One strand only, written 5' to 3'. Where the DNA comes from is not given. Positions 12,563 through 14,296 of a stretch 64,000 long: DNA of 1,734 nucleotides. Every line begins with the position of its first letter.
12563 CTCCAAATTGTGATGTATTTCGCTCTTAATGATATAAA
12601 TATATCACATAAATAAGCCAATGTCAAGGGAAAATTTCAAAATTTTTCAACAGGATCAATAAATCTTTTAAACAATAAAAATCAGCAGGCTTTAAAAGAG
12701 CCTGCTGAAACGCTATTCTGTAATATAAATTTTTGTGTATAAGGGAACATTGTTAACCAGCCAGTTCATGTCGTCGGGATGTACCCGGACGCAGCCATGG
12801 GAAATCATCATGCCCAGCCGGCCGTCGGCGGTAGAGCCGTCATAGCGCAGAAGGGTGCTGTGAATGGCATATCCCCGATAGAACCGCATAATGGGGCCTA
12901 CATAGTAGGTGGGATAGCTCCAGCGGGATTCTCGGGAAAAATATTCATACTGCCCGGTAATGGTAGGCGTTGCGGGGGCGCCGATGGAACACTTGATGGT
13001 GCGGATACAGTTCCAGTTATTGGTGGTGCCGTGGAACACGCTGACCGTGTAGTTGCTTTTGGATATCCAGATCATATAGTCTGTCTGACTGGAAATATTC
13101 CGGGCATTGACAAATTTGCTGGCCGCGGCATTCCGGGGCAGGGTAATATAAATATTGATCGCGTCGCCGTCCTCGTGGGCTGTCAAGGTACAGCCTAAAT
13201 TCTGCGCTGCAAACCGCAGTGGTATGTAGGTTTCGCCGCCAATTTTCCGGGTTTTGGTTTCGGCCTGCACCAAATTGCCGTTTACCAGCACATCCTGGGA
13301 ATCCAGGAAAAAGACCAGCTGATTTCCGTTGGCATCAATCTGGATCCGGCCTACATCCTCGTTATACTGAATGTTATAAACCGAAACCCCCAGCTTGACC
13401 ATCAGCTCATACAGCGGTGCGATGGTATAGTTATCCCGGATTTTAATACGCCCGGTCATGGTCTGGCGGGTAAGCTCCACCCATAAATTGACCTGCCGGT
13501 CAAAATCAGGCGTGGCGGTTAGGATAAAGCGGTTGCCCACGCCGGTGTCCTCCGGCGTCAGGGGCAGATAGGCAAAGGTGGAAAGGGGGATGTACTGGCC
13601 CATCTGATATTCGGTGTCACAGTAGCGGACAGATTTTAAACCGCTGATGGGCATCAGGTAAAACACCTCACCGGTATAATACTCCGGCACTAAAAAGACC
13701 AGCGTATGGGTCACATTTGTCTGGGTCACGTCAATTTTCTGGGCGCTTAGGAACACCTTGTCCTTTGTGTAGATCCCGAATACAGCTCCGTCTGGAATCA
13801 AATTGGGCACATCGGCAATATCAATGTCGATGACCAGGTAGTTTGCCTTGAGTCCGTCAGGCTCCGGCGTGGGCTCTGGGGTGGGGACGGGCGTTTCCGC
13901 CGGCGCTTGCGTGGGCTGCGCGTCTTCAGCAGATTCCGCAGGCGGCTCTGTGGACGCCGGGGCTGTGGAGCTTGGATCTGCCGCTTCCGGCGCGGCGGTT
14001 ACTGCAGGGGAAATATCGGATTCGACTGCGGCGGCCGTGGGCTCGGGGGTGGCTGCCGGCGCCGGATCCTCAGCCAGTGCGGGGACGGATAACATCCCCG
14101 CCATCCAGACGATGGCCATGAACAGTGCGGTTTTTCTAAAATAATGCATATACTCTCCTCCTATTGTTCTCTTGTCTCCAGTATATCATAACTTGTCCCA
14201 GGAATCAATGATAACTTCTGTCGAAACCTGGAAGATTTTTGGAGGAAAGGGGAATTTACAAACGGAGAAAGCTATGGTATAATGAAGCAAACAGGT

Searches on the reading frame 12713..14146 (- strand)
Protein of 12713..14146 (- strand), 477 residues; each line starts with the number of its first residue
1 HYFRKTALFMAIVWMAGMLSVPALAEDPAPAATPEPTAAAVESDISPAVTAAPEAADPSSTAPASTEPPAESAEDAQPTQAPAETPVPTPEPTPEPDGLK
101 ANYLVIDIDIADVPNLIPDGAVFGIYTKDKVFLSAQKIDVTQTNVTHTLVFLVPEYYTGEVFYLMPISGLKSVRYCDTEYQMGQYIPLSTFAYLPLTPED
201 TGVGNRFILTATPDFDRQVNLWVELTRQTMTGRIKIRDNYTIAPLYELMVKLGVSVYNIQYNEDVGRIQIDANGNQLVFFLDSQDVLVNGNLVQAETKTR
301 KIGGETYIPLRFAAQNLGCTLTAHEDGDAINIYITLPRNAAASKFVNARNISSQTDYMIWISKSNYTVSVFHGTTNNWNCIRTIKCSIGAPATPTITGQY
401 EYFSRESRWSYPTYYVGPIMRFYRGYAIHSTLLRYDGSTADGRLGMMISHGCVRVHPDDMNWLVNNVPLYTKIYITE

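Call 30: search_protein_families(library=pfam, proteins=[window:12713-14146:-], max_evalue=0.001)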
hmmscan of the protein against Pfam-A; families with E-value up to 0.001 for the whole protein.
window:12713-14146:- (477 aa): 2 families
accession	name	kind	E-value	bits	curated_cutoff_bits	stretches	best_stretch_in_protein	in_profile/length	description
PF03734.19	YkuD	-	4.4e-14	53.7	23.4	1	357-475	2-146/146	L,D-transpeptidase catalytic domain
PF07833.16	Cu_amine_oxidN1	-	1.1e-13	51.6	24.2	1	235-329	14-105/108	Copper amine oxidase N-terminal domain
